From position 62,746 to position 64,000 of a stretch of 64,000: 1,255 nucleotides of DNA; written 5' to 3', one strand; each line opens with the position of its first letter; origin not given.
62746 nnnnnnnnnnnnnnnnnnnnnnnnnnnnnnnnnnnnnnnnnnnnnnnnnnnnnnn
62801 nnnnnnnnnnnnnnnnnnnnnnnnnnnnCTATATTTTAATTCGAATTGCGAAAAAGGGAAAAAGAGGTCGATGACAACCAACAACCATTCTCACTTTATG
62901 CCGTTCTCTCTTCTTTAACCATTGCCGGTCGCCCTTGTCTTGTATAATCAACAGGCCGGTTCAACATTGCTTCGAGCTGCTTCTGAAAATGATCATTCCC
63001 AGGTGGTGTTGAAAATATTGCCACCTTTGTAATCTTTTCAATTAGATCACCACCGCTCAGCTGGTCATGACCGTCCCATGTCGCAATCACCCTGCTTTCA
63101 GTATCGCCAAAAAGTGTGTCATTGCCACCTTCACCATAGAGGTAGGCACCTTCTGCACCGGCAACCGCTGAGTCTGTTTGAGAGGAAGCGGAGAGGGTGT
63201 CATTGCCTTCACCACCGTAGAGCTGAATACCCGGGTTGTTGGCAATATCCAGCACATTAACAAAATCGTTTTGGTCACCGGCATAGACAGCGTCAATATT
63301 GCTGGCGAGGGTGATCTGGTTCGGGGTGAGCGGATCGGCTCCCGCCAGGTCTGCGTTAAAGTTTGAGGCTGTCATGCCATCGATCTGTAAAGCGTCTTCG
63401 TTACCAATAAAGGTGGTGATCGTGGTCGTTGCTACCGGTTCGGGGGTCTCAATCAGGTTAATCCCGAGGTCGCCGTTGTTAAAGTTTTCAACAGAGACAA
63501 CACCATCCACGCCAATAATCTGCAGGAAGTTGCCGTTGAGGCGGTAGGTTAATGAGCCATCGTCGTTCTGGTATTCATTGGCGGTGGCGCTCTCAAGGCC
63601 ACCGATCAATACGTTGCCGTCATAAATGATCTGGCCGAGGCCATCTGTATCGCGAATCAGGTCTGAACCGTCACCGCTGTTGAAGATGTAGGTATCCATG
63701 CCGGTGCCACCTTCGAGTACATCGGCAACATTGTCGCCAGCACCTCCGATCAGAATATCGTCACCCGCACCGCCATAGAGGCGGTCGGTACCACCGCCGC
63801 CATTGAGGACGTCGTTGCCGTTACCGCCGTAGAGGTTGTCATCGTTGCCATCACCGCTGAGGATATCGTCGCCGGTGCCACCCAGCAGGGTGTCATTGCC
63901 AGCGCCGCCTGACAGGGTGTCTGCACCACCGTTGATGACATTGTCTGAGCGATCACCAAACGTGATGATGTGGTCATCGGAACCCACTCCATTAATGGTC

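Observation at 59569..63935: Near-identical ~0.86 kb block shared between two adjacent RTX genes, with a 216-nt indel at an RTX nonapeptide boundary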

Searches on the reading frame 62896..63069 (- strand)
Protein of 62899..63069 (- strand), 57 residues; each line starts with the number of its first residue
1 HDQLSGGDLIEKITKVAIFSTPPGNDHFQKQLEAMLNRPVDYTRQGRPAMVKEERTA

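Call 49: search_solved_structures(query=window:62899-63069:-, max_evalue=10, show_alignments=3)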
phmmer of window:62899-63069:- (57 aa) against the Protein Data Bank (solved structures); distinct sequences matched with E-value up to 10: 0.

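Call 51: search_dna_similar(query=window:62899-63069:-, collection=plasmids, mode=protein, max_evalue=10, max_rows=10)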
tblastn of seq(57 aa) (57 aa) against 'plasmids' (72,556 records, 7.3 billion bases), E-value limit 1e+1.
Records with a match: 6; places in all: 6; records where one place covers at least 80% of the query: 0.
Best place of each record, by identity: <60% 6.
By first word of the organism name: Sodalis 4; Skermanella 2.
By predicted mobility (MOB-suite, as given by PLSDB): mobilizable 5; non-mobilizable 1.
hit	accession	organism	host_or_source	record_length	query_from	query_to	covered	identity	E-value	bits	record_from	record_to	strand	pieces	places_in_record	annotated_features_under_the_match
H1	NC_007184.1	Sodalis glossinidius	Glossina palpalis palpalis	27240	8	36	51%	44.8%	4e+0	31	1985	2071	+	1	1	PAS domain-containing protein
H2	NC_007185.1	Sodalis glossinidius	-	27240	8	36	51%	44.8%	4e+0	31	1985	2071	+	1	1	PAS domain-containing protein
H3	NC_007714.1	Sodalis glossinidius str. 'morsitans'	Glossina morsitans morsitans,isolated ...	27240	8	36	51%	44.8%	4e+0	31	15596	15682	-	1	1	PAS domain-containing protein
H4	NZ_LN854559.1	Sodalis glossinidius str. 'morsitans'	Glossina morsitans morsitans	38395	8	36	51%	44.8%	4e+0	31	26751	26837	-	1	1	PAS domain-containing protein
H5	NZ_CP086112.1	Skermanella rosea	single cell,hydrocarbon-contaminated ...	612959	23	48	46%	50.0%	6e+0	31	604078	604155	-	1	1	transposase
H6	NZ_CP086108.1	Skermanella mucosa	single cell,crude oil contaminated ...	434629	23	48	46%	50.0%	7e+0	30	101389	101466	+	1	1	transposase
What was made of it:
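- Tried and rejected: I tested it by phmmer against PDB (call 49) and tblastn against 72,556 plasmids at E<=10 (call 51).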

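Call 53: search_protein_representatives(protein=window:62899-63069:-)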
Query: 57 residues. Proteins with E-value up to 0.001 (for the whole library): 8; up to 1e-10: 1; up to 1e-30: 0. The best 8 are listed.
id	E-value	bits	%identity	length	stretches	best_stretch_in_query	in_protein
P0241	1.4e-16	75.3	76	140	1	2-55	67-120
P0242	1.1e-07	47.6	57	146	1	8-55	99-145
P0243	1.2e-06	44.3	35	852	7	28-50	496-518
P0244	1.4e-06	44.2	52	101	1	7-50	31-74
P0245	2.8e-06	43.2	55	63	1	7-44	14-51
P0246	6.8e-05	38.9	31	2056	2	2-47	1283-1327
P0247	1.0e-04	38.3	26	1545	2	16-52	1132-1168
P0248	4.6e-04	36.3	34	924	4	9-46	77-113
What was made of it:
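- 62896..63042 (-): Transposase-derived tail of gene 2. These are the last 46-49 codons plus the stop codon of an IS200-like/REP-associated Y1 transposase gene, fused in frame to an RTX nonapeptide (…DQLSGGD|LIEKITK…). phmmer against 1.84 billion proteins: P0241 1.4e-16, P0242 1.1e-07 (call 53).
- Tried and rejected: The exhaustive phmmer run then resolved it (call 53).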

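Call 55: find_encoding_contigs(protein=P0241, flank=10000, max_places=6)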
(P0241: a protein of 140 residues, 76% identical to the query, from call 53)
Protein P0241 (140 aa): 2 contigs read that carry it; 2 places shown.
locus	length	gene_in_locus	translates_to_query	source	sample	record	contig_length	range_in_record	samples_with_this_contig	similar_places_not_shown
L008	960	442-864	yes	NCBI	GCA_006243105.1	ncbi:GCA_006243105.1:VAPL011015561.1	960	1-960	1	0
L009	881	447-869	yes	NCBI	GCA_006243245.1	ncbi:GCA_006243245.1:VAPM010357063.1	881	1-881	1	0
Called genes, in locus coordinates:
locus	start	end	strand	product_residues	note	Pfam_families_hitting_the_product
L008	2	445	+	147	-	?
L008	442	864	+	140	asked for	-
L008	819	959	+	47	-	?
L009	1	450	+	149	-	?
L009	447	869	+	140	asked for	-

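Call 56: search_protein_families(library=pfam, proteins=[P0241, P0242, P0244, P0245, window:62899-63069:-], max_evalue=1)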
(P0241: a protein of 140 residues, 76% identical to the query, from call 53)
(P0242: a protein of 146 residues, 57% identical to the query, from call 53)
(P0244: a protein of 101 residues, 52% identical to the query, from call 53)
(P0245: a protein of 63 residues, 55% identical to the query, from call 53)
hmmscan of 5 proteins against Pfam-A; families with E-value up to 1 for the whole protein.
P0241 (140 aa): 2 families
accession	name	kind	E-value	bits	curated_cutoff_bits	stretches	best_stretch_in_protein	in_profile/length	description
PF00353.25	HemolysinCabind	-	0.013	15.9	23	2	52-73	1-22/36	RTX calcium-binding nonapeptide repeat (4 copies)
PF23302.1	HTH_DNAJC9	-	0.22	12.2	27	1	75-102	22-49/69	DNAJC9 HTH domain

P0242 (146 aa): 0 families

P0244 (101 aa): 1 family
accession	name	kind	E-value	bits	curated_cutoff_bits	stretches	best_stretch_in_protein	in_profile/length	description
PF22533.2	WIV_dom_3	-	0.31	11.7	27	1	21-43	33-55/85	Protein P1-like, WIV domain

P0245 (63 aa): 0 families

window:62899-63069:- (57 aa): 0 families

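Call 69: search_protein_families(library=ncbifam, proteins=[P0242, window:62896-63069:-], max_evalue=1)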
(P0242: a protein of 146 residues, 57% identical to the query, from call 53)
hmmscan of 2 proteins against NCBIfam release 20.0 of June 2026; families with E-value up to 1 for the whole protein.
P0242 (146 aa): 0 families

window:62896-63069:- (57 aa): 0 families

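Call 72: list_cluster_members(proteins=[P0241, P0242, P0244, P0245, P0122])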
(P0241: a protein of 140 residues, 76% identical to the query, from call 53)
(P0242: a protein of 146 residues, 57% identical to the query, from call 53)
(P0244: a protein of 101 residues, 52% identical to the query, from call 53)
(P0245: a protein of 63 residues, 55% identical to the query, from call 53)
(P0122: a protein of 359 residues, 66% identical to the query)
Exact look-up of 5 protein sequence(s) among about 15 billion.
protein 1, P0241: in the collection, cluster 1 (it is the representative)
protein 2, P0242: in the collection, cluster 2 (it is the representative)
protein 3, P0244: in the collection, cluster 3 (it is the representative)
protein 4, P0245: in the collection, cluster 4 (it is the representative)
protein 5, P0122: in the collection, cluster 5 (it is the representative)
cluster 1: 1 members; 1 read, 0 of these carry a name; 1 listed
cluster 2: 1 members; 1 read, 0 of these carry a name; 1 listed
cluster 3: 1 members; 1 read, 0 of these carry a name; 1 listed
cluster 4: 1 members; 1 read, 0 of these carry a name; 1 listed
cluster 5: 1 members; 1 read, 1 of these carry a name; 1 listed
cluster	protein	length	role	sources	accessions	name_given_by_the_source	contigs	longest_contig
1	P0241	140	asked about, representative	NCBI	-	-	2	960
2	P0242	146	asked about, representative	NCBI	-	-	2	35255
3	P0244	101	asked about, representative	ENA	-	-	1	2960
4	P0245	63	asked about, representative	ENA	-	-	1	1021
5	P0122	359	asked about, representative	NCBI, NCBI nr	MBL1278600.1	MAG: hypothetical protein COB30_021200, partial [Ectothiorhodospiraceae bacterium] | hypothetical protein [Ectothiorhodospiraceae bacterium]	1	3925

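Call 73: find_encoding_contigs(protein=P0242, flank=10000, max_places=4)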
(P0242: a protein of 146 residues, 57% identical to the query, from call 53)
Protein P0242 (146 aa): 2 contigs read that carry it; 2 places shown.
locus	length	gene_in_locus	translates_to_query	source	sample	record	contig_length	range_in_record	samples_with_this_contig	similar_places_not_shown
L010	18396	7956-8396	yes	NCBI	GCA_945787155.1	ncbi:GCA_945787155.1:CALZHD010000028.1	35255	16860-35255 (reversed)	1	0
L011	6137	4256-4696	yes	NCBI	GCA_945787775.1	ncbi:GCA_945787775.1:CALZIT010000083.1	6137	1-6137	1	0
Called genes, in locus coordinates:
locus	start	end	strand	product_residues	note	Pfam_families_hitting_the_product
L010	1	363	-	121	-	?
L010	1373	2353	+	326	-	-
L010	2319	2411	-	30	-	-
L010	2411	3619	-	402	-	PF02687:FtsX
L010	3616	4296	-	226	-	PF02463:SMC_N (faint), PF00005:ABC_tran, PF13304:AAA_21 (faint)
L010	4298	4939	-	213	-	-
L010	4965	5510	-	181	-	PF09831:DUF2058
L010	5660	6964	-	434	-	-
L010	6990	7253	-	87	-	-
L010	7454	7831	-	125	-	PF02567:PhzC-PhzF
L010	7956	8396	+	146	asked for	-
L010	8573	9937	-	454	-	PF00990:GGDEF, PF00563:EAL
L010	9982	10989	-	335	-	PF00672:HAMP, PF00989:PAS (weak), PF13188:PAS_8, PF13426:PAS_9 (weak)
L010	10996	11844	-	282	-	PF12974:Phosphonate-bd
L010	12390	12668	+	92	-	PF11154:DUF2934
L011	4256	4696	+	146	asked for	-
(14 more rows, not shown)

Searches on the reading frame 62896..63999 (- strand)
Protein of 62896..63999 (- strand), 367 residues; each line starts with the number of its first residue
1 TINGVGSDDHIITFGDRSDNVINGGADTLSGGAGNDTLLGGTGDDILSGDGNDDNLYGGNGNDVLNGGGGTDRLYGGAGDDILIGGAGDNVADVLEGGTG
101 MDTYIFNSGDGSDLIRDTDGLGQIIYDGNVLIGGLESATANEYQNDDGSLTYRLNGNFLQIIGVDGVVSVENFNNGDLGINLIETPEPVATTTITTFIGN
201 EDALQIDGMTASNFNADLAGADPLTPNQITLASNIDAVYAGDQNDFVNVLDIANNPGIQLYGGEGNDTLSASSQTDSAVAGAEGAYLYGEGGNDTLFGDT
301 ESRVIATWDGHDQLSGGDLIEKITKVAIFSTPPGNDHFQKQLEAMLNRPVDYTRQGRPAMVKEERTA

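Call 8: search_protein_families(library=pfam, proteins=[window:62896-63999:-], max_evalue=0.01)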
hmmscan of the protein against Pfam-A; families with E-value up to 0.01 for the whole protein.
window:62896-63999:- (367 aa): 1 family
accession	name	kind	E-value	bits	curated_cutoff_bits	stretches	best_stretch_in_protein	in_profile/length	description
PF00353.25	HemolysinCabind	-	2.2e-18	66.3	23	2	57-91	1-35/36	RTX calcium-binding nonapeptide repeat (4 copies)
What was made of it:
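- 62896..64000 (-): Gene 2 (inferred L3J89_03895), the 3' part only (last 367 codons plus stop). It is an RTX gene whose 5' part lies beyond the window. Pfam HemolysinCabind 2.2e-18 (call 8).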

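Call 12: find_homologous_proteins(query=window:62896-63999:-, max_evalue=1e-10)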
Query window:62896-63999:- (367 aa): 4918 proteins with E <= 1e-10 among 8000 candidates; the best 120 are listed.
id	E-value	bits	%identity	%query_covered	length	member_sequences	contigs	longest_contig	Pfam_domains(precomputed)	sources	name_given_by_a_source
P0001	1.2e-53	201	32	79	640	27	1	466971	PF06594.18,PF22783.2,PF00353.26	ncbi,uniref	ncbi:calcium-binding protein, partial [Pseudomonas coronafaciens]|uniref:calcium-binding protein n=7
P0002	1.6e-53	200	33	75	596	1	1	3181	PF06594.18,PF00353.26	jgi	jgi:Ca2+-binding RTX toxin-like protein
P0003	4.0e-47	179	49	28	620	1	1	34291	PF00353.26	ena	-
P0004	6.3e-46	175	41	42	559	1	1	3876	PF06594.18,PF00353.26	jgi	jgi:Ca2+-binding RTX toxin-like protein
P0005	8.1e-46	175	29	86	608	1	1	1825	PF06594.18,PF00353.26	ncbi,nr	ncbi:MAG: hypothetical protein J6586_09570, partial [Snodgrassella sp.]|nr:hypothetical protein [Sno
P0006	1.3e-45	174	51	29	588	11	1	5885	PF13448.12,PF00353.26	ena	-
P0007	1.2e-42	165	39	84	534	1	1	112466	PF00353.26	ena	-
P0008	1.9e-41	161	57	24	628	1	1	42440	PF13448.12,PF00353.26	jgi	jgi:Ca2+-binding RTX toxin-like protein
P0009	1.4e-40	158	55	25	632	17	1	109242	PF13448.12,PF00353.26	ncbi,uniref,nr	ncbi:calcium-binding protein [Reyranella sp.]|uniref:calcium-binding protein n=1 Tax=Reyranella sp. 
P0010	2.0e-40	157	53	27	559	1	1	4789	PF08548.18,PF00353.26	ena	-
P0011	2.2e-40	157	54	26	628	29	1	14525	PF13448.12,PF00353.26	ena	-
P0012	2.7e-40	157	56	24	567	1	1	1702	PF06594.18,PF22783.2,PF00353.26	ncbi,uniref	ncbi:calcium-binding protein, partial [Pseudomonas coronafaciens]|uniref:calcium-binding protein n=1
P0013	3.6e-40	156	58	24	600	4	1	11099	PF00353.26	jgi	jgi:Ca2+-binding RTX toxin-like protein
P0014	6.6e-40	156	55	25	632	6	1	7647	PF13448.12,PF00353.26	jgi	-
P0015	9.7e-40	155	28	78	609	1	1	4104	PF06594.18,PF00353.26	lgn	-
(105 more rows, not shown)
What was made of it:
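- Tried and rejected: It was swamped by generic RTX proteins, with a best identity of 32% (call 12).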

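Call 16: search_protein_families(library=ncbifam, proteins=[window:62896-63999:-], max_evalue=0.01)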
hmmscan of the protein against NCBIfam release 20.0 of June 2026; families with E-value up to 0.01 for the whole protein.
window:62896-63999:- (367 aa): 7 families
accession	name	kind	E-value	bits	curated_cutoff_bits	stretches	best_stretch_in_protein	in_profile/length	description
NF033943.0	RTX_toxin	subfamily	1.6e-18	66.3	1000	2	2-120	699-815/930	RTX family hemolysin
NF046115.1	Ca_rpt_SMc04171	equivalog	1.7e-13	50.6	625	1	26-108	414-493/574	SMc04171 family calcium-binding repeat protein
NF035945.1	Zn_serralysin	subfamily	1.4e-10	41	500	2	39-84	323-368/462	serralysin family metalloprotease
NF033203.1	entero_EhxA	exception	2.7e-10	39.1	2000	1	13-125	741-852/997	enterohemolysin EhxA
NF052454.1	BtaGlycanEglC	equivalog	6.2e-10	38.6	700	2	75-121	113-156/459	endo-1,3-1,4-beta-glycanase EglC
NF050046.1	PueAB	exception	7.8e-09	34.5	670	3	65-164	508-603/616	polyurethane esterase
NF053766.1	ZapA_metallo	exception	2.5e-08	33.4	940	2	39-91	334-386/483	ZapA family metalloprotease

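Call 40: search_protein_families(library=padloc, proteins=[window:62896-63999:-], max_evalue=0.01)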
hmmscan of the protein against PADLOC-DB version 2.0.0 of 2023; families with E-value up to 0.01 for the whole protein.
window:62896-63999:- (367 aa): 0 families
